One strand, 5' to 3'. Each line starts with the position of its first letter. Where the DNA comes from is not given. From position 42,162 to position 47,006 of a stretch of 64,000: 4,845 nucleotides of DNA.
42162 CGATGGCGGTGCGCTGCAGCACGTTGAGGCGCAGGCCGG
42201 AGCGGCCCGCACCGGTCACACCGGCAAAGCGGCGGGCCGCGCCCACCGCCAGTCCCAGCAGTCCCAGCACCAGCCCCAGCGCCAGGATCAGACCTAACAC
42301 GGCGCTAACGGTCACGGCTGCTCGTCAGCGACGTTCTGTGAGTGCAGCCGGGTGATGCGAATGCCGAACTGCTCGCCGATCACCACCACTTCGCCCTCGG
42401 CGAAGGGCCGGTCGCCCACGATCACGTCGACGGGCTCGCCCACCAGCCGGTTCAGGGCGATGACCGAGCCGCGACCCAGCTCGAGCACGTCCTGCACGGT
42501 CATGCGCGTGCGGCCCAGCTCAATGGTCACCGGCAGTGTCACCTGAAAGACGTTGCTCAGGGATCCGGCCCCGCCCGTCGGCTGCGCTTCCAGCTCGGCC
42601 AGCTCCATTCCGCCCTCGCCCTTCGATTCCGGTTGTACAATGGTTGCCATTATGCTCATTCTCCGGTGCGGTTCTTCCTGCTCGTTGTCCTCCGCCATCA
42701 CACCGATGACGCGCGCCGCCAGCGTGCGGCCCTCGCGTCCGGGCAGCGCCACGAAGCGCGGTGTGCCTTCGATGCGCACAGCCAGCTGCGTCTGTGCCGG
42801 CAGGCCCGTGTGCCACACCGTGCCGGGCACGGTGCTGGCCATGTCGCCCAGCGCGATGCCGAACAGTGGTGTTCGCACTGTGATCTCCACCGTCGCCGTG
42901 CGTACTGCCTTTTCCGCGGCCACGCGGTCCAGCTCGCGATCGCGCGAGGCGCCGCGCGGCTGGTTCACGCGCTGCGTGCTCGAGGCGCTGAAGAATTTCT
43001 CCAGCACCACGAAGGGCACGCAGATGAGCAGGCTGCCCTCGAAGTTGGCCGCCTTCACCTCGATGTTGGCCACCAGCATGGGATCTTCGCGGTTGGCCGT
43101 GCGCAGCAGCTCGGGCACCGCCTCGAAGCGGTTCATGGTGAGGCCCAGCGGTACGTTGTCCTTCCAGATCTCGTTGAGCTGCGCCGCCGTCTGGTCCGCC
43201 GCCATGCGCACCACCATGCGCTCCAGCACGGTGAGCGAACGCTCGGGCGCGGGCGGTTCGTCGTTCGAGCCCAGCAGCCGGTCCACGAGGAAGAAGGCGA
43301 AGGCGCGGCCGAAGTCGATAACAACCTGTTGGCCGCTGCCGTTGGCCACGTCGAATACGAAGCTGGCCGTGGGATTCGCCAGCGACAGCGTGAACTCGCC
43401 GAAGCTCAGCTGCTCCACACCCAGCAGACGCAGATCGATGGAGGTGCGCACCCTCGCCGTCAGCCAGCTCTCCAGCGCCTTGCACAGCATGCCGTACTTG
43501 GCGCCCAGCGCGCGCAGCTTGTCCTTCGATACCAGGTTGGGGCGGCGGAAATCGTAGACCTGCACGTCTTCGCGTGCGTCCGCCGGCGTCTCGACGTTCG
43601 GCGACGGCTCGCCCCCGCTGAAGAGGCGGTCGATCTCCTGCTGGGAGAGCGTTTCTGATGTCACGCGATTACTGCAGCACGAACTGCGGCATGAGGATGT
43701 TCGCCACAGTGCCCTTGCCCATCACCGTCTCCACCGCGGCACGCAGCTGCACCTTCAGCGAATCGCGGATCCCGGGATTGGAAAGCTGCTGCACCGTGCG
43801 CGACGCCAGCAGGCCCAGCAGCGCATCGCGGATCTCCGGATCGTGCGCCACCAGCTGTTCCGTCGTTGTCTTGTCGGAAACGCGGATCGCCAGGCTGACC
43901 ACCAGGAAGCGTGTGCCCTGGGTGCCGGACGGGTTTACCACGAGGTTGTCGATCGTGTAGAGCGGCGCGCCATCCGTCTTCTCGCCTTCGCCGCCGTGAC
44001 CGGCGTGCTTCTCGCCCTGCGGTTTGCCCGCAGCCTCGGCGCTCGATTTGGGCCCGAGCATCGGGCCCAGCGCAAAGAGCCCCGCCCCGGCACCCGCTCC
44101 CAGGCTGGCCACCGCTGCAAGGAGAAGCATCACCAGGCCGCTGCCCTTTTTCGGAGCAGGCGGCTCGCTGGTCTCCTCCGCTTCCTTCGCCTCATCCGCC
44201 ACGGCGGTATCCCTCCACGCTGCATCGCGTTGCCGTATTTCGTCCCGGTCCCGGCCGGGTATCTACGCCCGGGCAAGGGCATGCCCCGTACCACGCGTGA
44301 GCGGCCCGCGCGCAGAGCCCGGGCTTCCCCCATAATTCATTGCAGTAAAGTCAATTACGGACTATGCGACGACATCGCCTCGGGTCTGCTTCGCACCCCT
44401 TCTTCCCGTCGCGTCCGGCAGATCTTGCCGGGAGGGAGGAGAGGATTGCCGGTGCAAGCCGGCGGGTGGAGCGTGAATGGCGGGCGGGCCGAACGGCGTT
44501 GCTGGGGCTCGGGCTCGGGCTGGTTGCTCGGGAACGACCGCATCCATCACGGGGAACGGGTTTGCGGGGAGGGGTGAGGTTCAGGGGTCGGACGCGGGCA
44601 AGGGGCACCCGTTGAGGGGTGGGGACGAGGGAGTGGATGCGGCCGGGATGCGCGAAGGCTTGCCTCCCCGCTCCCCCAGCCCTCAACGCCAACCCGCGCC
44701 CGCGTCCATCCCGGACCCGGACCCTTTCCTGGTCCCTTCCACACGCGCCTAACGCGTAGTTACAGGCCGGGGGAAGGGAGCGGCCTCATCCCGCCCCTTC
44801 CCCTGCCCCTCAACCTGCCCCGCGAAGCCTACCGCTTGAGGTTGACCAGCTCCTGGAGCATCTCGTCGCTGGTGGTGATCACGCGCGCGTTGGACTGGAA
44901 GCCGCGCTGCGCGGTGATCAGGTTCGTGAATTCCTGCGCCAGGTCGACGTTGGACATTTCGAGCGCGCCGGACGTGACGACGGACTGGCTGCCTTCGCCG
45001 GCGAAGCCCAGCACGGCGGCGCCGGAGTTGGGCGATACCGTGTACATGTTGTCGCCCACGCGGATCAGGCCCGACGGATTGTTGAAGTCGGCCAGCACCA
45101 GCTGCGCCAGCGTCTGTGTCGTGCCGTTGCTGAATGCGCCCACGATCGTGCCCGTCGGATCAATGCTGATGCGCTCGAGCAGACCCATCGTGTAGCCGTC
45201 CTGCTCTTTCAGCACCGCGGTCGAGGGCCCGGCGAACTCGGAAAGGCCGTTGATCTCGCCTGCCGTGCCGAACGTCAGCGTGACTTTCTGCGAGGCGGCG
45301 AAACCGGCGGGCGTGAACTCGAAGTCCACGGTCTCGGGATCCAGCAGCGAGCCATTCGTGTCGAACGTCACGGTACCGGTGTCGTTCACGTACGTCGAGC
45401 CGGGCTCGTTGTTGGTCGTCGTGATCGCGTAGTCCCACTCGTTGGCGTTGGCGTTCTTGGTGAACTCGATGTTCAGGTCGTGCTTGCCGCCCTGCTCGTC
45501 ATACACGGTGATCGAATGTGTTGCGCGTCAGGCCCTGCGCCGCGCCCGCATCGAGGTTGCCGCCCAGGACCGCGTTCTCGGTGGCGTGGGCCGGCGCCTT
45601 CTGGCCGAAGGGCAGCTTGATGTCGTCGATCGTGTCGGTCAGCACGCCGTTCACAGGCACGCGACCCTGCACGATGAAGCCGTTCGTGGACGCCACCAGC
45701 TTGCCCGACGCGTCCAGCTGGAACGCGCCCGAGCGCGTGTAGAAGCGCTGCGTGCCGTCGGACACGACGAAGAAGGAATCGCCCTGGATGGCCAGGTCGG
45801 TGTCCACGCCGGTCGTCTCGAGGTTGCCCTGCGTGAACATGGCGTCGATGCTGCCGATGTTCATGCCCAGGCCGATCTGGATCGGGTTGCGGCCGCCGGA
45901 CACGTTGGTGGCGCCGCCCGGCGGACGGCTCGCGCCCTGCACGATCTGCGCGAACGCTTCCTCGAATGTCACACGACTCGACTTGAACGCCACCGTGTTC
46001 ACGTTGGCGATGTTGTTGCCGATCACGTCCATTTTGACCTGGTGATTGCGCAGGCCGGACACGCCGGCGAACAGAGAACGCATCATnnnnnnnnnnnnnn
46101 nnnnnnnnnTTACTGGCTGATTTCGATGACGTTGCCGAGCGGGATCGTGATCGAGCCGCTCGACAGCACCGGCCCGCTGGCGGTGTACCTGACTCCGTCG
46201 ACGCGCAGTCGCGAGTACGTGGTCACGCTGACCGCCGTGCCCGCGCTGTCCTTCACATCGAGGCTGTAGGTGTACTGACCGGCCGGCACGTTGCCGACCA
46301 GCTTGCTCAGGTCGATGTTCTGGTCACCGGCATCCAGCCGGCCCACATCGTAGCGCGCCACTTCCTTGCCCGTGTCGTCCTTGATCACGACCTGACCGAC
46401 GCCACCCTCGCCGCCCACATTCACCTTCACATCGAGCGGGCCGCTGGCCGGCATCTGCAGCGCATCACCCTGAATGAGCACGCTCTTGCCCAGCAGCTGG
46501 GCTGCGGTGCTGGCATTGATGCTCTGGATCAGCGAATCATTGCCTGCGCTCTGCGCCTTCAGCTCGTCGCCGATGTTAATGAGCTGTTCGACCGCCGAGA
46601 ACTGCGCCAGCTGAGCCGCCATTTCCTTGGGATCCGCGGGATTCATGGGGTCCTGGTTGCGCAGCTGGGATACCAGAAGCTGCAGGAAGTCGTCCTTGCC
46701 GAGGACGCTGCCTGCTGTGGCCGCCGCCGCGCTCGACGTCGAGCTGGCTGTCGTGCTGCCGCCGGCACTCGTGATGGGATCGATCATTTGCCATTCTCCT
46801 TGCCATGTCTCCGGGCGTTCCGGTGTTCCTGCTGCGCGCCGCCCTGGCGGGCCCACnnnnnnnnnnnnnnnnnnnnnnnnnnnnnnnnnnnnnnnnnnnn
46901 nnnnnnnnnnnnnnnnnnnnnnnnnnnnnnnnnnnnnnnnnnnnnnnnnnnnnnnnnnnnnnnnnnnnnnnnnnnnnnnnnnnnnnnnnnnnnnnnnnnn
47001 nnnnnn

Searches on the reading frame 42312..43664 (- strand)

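Call 13: search_protein_families(library=pfam, proteins=[window:42312-43664:-], max_evalue=0.001)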
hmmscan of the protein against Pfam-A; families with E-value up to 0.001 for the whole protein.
window:42312-43664:- (450 aa): 2 families
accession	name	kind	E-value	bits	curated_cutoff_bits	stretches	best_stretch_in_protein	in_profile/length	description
PF01052.25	FliMN_C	-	1.4e-29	102.2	23.8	1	372-440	3-71/73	Type III flagellar switch regulator (C-ring) FliN C-term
PF02154.20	FliM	-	1.5e-27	97.2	27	1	37-224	1-188/192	Flagellar motor switch protein FliM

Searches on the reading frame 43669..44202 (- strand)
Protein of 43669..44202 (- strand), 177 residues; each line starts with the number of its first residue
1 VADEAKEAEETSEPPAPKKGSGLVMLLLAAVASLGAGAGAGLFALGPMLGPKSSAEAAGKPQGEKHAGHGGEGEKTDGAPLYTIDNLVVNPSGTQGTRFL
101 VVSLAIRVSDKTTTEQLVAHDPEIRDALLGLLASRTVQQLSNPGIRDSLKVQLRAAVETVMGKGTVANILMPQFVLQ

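Call 13: search_protein_families(library=pfam, proteins=[window:43669-44202:-], max_evalue=0.001)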
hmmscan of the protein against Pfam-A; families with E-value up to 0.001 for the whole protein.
window:43669-44202:- (177 aa): 1 family
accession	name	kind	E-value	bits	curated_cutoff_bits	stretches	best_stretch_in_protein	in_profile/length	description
PF03748.19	FliL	-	7e-18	65.5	24.6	1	82-177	2-103/103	Flagellar basal body-associated protein FliL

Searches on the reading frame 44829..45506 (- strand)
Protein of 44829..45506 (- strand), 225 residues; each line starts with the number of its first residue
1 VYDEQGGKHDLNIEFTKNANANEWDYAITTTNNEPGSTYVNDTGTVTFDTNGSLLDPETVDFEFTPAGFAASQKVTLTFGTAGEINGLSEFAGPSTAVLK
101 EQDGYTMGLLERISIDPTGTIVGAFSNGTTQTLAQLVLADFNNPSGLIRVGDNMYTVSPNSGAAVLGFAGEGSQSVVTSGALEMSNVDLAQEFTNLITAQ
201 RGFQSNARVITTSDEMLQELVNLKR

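Call 3: search_protein_families(library=pfam, proteins=[window:44829-45506:-], max_evalue=0.01)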
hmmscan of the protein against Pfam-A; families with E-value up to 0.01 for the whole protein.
window:44829-45506:- (225 aa): 2 families
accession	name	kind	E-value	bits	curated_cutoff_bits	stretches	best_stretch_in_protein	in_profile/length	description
PF06429.18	Flg_bbr_C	-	9.4e-20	70.3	23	1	179-223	2-46/46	Flagellar basal body rod FlgEFG protein C-terminal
PF07559.19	FlgE_D2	-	4.1e-12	47.2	22.7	1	1-105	28-142/142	Flagellar basal body protein FlaE D2 domain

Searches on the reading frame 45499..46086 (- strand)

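Call 3: search_protein_families(library=pfam, proteins=[window:45499-46086:-], max_evalue=0.01)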
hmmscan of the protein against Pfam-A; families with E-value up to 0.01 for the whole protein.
window:45499-46086:- (195 aa): 2 families
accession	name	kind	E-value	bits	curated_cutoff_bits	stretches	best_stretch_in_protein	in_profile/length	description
PF22692.1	LlgE_F_G_D1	-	8.7e-12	45.5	27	1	99-146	1-48/64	Flagellar hook protein FlgE/F/G D1 domain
PF00460.25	Flg_bb_rod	-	4.2e-09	36.6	20.7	1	8-35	4-31/31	Flagella basal body rod protein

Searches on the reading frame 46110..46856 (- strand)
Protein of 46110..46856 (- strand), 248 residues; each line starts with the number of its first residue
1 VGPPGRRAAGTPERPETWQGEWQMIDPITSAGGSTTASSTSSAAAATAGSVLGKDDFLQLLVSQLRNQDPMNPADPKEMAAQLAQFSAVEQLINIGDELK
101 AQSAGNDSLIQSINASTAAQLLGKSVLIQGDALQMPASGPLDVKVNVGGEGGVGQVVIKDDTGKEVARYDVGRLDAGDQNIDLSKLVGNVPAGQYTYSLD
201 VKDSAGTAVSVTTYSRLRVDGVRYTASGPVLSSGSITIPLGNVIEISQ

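Call 3: search_protein_families(library=pfam, proteins=[window:46110-46856:-], max_evalue=0.01)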
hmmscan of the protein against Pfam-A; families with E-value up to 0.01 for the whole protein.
window:46110-46856:- (248 aa): 3 families
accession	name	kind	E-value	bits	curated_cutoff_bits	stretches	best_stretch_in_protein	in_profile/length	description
PF03963.19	FlgD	-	2.1e-23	82.8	27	1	33-100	7-74/75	Flagellar hook capping protein - N-terminal region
PF13861.12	FLgD_tudor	-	2.4e-08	34.5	26.9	1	115-243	3-57/58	FlgD Tudor-like domain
PF13860.13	FlgD_ig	-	4.4e-07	30.2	27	1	138-201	9-75/79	FlgD Ig-like domain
